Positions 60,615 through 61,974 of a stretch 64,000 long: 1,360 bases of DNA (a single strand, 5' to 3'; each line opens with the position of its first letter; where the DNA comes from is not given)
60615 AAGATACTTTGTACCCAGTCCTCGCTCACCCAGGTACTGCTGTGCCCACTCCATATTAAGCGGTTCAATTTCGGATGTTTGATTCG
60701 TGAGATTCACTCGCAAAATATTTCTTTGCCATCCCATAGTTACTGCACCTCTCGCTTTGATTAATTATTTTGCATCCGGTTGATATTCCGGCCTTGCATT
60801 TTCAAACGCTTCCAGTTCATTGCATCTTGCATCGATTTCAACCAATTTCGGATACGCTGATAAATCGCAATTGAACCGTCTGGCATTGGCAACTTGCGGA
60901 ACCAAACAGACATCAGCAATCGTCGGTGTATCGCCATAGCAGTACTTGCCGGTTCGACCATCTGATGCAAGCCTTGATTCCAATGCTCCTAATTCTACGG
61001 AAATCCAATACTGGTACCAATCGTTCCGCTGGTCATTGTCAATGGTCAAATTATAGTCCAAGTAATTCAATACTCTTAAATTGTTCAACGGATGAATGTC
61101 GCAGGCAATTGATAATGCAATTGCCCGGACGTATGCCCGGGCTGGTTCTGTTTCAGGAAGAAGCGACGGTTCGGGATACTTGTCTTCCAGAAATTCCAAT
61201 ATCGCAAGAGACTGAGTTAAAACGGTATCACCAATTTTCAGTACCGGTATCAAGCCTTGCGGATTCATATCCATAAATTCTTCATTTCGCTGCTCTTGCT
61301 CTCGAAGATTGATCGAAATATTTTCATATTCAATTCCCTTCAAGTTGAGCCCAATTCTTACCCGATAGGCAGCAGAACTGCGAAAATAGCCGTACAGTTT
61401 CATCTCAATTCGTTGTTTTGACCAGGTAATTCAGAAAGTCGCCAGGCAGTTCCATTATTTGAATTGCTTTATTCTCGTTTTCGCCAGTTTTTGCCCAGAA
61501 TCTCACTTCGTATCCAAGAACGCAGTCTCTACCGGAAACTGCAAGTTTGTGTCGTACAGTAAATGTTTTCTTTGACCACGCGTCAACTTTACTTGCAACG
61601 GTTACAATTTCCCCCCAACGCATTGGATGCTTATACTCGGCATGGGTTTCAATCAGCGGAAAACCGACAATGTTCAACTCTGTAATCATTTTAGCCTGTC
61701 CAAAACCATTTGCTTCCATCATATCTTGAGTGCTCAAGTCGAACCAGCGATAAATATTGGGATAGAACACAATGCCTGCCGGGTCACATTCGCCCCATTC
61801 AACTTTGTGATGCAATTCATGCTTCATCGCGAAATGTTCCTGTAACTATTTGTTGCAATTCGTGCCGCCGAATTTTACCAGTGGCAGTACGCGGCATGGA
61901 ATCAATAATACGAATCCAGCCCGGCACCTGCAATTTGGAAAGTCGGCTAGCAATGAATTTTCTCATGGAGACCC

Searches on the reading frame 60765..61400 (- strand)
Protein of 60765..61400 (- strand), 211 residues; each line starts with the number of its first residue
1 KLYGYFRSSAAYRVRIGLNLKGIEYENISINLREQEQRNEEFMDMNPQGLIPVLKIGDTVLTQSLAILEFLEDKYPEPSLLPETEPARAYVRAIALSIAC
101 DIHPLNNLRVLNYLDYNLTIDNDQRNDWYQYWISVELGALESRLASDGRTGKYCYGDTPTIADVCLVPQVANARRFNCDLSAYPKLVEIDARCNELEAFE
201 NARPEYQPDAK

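Call 17: search_protein_families(library=pfam, proteins=[window:60765-61400:-], max_evalue=0.001)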
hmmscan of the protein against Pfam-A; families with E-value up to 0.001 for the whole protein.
window:60765-61400:- (211 aa): 5 families
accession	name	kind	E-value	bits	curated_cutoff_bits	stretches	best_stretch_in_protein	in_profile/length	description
PF02798.26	GST_N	-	2.5e-15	57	20.9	1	1-72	4-75/76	Glutathione S-transferase, N-terminal domain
PF13409.12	GST_N_2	-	2.7e-15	57.1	25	1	8-73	2-69/70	Glutathione S-transferase, N-terminal domain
PF13417.12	GST_N_3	-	1.3e-14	54.7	22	1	2-78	1-74/75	Glutathione S-transferase, N-terminal domain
PF13410.11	GST_C_2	-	1.1e-05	25.8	24.9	1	137-175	15-49/69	Glutathione S-transferase, C-terminal domain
PF00043.30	GST_C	-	0.00071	20.2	20.7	0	136-189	34-85/93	Glutathione S-transferase, C-terminal domain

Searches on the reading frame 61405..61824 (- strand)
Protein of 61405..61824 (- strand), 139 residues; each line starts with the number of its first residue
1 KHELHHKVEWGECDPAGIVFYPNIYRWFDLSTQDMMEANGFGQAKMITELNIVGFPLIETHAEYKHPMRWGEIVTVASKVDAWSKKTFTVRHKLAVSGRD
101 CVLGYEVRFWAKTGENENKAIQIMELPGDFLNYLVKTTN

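Call 17: search_protein_families(library=pfam, proteins=[window:61405-61824:-], max_evalue=0.001)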
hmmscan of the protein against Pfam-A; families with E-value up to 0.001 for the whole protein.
window:61405-61824:- (139 aa): 2 families
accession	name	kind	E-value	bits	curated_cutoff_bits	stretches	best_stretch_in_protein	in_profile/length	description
PF13279.12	4HBT_2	-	1.1e-13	52.1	25.5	1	8-131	1-119/122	Thioesterase-like superfamily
PF03061.28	4HBT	-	5e-07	30.4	20.6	1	17-94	2-70/79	Thioesterase superfamily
